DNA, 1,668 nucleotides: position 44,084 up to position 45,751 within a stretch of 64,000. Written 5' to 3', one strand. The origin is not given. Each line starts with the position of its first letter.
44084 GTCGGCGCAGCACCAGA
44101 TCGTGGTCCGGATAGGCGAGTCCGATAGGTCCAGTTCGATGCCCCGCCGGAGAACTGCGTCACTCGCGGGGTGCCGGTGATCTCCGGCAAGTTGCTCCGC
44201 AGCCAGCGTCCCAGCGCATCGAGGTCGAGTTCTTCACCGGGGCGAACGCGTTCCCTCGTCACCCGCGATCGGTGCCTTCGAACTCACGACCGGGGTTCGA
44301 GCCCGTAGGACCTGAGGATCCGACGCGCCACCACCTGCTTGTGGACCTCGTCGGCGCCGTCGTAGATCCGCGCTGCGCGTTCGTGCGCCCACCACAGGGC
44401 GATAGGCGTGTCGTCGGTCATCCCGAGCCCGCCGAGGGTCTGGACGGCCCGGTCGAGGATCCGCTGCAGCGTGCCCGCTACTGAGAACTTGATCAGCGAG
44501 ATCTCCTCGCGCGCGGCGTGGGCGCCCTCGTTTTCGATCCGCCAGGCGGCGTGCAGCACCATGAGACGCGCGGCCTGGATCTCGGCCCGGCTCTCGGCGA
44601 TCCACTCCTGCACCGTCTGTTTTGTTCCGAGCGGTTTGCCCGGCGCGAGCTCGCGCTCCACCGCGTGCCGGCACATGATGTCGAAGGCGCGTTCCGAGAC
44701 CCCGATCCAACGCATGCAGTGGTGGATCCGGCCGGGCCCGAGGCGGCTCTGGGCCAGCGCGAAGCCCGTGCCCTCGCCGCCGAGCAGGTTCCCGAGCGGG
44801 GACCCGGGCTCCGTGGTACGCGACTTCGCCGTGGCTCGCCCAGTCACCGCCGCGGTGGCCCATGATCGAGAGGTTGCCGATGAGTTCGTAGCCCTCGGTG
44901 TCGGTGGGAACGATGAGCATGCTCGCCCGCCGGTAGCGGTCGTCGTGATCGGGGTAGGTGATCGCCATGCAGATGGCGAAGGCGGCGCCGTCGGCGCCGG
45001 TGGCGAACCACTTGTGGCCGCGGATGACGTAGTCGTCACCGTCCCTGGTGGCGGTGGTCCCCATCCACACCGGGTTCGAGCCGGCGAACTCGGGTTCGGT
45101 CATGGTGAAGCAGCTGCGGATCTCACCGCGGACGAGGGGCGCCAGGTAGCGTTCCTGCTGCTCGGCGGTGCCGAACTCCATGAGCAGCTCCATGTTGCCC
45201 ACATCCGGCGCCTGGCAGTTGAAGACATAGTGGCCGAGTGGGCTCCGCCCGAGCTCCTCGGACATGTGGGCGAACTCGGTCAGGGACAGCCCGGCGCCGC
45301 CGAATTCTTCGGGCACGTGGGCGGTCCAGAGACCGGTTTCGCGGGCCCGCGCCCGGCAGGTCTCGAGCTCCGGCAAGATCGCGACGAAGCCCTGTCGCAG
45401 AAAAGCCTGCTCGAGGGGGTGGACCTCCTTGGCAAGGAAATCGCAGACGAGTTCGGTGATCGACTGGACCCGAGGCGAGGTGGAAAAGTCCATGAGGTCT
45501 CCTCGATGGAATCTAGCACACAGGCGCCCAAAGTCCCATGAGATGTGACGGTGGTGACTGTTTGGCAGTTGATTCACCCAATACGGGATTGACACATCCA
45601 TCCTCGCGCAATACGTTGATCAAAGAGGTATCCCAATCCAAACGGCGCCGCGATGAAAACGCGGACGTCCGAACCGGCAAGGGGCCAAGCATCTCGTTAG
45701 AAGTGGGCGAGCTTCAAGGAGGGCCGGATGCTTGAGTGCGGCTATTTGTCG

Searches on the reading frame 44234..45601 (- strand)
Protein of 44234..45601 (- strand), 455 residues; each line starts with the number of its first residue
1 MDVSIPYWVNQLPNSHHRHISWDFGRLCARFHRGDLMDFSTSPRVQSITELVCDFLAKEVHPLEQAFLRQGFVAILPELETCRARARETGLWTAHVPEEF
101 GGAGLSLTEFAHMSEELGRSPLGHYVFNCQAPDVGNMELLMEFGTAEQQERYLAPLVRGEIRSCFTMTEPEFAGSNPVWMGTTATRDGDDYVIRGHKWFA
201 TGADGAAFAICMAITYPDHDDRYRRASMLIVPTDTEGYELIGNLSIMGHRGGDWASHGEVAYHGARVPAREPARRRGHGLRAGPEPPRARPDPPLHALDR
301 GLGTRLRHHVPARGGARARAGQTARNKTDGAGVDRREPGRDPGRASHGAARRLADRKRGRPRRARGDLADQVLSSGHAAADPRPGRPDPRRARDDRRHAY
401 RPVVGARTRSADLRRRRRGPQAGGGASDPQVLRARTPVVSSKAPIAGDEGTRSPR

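Call 47: search_protein_families(library=pfam, proteins=[window:44234-45601:-], max_evalue=0.001)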
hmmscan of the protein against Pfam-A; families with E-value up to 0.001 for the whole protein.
window:44234-45601:- (455 aa): 2 families
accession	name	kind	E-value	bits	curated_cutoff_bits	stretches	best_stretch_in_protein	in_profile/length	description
PF02771.21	Acyl-CoA_dh_N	-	5.8e-17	62.5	22.9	1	46-160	5-113/113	Acyl-CoA dehydrogenase, N-terminal domain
PF02770.24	Acyl-CoA_dh_M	-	9e-15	55.1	33.3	1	164-253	1-88/97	Acyl-CoA dehydrogenase, middle domain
